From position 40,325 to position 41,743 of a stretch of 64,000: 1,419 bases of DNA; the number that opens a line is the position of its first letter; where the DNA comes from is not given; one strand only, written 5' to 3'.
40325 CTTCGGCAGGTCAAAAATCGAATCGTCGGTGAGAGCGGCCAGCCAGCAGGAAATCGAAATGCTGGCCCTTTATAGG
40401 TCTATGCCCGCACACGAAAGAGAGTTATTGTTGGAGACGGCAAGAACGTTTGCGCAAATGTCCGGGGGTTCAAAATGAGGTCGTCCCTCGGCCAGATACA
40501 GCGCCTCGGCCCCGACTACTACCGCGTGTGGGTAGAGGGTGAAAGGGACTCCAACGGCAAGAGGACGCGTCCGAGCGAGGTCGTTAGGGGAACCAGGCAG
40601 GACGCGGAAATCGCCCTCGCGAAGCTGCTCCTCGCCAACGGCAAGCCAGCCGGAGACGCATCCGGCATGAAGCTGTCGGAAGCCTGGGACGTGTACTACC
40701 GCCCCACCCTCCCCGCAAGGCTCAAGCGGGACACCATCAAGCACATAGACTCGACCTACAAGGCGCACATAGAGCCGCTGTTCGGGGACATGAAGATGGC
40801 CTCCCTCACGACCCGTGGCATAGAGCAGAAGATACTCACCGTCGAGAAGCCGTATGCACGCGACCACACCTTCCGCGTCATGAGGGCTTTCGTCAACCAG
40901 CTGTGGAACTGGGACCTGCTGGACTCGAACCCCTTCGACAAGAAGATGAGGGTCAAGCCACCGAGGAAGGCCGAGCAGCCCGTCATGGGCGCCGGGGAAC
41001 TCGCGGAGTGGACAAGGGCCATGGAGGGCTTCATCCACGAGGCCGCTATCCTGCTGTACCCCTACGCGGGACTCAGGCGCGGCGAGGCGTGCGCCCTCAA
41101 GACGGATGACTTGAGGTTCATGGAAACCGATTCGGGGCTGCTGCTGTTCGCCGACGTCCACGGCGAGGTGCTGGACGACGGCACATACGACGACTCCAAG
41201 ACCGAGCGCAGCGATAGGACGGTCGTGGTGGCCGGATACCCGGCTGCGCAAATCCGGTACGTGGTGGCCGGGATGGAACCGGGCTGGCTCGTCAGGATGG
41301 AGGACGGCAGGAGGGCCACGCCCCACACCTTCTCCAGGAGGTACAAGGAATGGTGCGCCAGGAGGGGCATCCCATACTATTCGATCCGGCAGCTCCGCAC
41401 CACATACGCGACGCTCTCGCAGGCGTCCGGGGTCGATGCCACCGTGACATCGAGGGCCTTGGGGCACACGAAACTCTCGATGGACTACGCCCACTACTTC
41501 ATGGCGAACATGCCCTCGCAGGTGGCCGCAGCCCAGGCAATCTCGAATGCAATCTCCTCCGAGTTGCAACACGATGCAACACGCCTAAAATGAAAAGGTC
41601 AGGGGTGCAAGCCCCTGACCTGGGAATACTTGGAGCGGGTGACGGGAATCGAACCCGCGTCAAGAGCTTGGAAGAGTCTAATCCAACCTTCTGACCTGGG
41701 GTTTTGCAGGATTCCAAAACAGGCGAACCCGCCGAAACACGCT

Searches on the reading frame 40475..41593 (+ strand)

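Call 30: search_protein_families(library=phrogs, proteins=[window:40475-41593:+], max_evalue=0.00001)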
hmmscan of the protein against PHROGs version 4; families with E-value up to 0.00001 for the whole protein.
window:40475-41593:+ (372 aa): 3 families
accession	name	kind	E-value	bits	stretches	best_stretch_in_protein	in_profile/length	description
phrog_1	-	integration and excision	1.5e-31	111.4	1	15-362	125-453/611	integrase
phrog_216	-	integration and excision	9.6e-10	39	1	133-360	19-243/301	integrase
phrog_26960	-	unknown function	4.5e-06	28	1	24-141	25-144/146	-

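Call 31: search_protein_families(library=pfam, proteins=[window:40475-41593:+], max_evalue=0.00001)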
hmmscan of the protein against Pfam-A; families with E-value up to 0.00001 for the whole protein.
window:40475-41593:+ (372 aa): 1 family
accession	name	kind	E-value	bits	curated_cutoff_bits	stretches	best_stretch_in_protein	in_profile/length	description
PF00589.27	Phage_integrase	-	1.5e-08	35.1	27.1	1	188-343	24-167/172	Phage integrase family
